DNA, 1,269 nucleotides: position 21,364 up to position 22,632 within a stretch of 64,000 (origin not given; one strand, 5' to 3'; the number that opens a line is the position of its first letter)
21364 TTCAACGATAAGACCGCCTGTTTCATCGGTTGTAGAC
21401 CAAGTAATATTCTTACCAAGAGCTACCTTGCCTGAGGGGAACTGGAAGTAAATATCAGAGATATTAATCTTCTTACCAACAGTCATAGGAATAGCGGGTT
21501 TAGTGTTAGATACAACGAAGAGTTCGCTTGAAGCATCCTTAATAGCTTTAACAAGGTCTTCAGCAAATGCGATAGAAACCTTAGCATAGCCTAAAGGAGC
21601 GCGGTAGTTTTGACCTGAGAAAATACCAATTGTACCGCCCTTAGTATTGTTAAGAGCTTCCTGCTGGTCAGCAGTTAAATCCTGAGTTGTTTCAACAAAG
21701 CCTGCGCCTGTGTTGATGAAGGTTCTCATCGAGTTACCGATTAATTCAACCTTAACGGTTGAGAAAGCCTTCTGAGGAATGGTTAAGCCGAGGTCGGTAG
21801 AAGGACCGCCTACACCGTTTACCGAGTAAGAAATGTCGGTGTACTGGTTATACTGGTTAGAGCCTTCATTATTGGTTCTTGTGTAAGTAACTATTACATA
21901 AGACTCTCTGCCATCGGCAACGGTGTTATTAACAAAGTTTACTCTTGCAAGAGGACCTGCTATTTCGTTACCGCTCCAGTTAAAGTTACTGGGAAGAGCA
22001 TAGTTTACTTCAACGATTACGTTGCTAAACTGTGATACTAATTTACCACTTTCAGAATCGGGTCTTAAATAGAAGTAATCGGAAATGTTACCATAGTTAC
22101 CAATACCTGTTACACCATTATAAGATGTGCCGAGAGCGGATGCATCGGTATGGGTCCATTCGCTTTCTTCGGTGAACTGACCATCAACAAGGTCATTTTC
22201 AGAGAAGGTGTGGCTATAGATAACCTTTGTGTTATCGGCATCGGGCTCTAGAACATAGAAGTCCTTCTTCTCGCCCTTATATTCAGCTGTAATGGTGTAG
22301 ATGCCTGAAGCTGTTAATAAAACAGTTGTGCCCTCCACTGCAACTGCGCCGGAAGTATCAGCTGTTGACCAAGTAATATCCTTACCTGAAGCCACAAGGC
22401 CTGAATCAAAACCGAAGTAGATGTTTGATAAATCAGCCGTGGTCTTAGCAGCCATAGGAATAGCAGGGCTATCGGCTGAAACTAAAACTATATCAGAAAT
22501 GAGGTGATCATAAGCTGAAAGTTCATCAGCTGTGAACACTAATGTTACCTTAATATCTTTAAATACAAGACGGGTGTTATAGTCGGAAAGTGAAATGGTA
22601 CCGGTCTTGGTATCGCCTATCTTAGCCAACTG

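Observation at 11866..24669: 12.8-kb gene for a 4,267-aa secreted 'lectin-stalk plus enzyme head' protein with no recognisable anchor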

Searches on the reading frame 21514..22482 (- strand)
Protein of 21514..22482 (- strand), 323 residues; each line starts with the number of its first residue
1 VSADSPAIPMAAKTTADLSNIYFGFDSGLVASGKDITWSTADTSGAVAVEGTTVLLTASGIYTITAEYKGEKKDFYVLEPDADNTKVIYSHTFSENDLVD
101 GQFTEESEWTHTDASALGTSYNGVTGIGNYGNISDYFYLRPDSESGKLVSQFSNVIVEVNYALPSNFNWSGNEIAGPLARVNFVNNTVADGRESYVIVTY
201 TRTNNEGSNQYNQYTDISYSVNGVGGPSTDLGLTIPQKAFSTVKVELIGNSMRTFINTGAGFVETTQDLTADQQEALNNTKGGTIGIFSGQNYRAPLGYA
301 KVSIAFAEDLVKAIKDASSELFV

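Call 30: predict_structure(alignment_id=A2)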
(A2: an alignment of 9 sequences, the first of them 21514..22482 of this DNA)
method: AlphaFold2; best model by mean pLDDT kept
length: 323 residues; sequences in the alignment: 9
mean_pLDDT: 77.7   pTM: 0.82
mean pLDDT of the five models: 77.7, 77.8, 75.6, 74.5, 74.4
residues with pLDDT >= 90: 125; 70-90: 83; 50-70: 87; < 50: 28
segments of 3 or more residues with pLDDT < 50: 166-170, 189-194, 203-212
pLDDT, mean of each block of 10 residues (from residue 1): 95 97 96 98 93 96 97 97 95 84 83 59 57 68 91 89 55 69 58 51 46 56 59 59 84 77 77 73 72 68 95 96 76
secondary structure, 60 per line:
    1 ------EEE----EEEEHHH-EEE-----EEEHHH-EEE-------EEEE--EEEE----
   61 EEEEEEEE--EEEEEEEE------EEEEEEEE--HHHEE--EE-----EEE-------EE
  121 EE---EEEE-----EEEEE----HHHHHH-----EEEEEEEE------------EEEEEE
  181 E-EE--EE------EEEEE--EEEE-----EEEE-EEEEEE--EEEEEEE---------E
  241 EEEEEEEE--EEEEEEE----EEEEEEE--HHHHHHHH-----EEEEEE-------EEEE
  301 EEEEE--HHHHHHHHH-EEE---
elements in order: E7-9 E14-17 E22-24 E30-32 E37-39 E47-50 E53-56 E61-68 E71-78 E85-92 E109-111 E119-122 E126-129 E135-139 H144-149 E155-162 E175-181 E195-199 E202-205 E211-214 E216-221 E224-230 E240-248 E251-257 E262-268 H271-278 E284-289 E297-305 H308-316 E318-320

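Call 33: fold_search(model_id=the predicted structure, library=pdb)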
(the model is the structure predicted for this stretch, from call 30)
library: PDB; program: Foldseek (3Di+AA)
matches with E <= 10: 1421; with E <= 0.001: 223
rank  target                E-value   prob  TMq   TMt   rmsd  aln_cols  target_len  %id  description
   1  4yge_E                9.7e-08  1.00  0.41  0.56   6.5       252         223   11  Crystal structure of ERGIC-53/MCFD2, trigonal calcium-bound form 2 (released 2016-04-06)
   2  4ygc_A                2.6e-07  1.00  0.42  0.56   7.2       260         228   11  Crystal structure of ERGIC-53/MCFD2, monoclinic calcium-bound form 1 (released 2016-04-06)
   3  3whu_A                3.6e-07  1.00  0.38  0.52   8.0       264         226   11  Crystal structure of ERGIC-53/MCFD2, Calcium/Man2-bound form (released 2014-01-15)
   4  4yge_C                4.0e-07  1.00  0.40  0.54   6.7       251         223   11  Crystal structure of ERGIC-53/MCFD2, trigonal calcium-bound form 2 (released 2016-04-06)
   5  3lcp_A                6.8e-07  1.00  0.41  0.54   6.7       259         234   12  Crystal structure of the carbohydrate recognition domain of LMAN1 in complex with MCFD2 (released 2010-01-26)
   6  4ygc_C                7.2e-07  1.00  0.41  0.55   7.6       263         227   11  Crystal structure of ERGIC-53/MCFD2, monoclinic calcium-bound form 1 (released 2016-04-06)
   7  5joz_B                7.2e-07  1.00  0.36  0.25  10.2       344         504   10  Bacteroides ovatus Xyloglucan PUL GH43B (released 2016-08-10)
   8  1r1z_A                7.6e-07  1.00  0.42  0.53   7.6       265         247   10  The Crystal structure of the Carbohydrate recognition domain of the glycoprotein sorting receptor p58/ERGIC-53 reveals (released 2003-12-16)
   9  3a4u_A                8.0e-07  1.00  0.38  0.50   8.2       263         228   10  Crystal structure of MCFD2 in complex with carbohydrate recognition domain of ERGIC-53 (released 2010-01-05)
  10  3wht_A                8.5e-07  1.00  0.41  0.59   6.2       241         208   11  Crystal structure of ERGIC-53/MCFD2, Calcium-free form (released 2014-01-15)
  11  4gky                  9.0e-07  1.00  0.42  0.56   7.5       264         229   11  Crystal structure of a carbohydrate-binding domain (released 2013-06-05)
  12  1n47_A                9.5e-07  1.00  0.41  0.55   6.5       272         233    7  Isolectin B4 from Vicia villosa in complex with the Tn antigen (released 2003-02-25)
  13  1gv9                  1.1e-06  1.00  0.40  0.54   7.6       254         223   11  p58/ERGIC-53 (released 2002-02-28)
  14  2gme_B                1.2e-06  1.00  0.46  0.61   6.4       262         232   10  Metal-free (apo) P. angolensis seed lectin (released 2006-07-25)
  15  5eyx_B                1.3e-06  1.00  0.40  0.51   8.3       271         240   10  Monoclinic Form of Centrolobium tomentosum seed lectin (CTL) complexed with Man1-3Man-OMe. (released 2016-03-16)
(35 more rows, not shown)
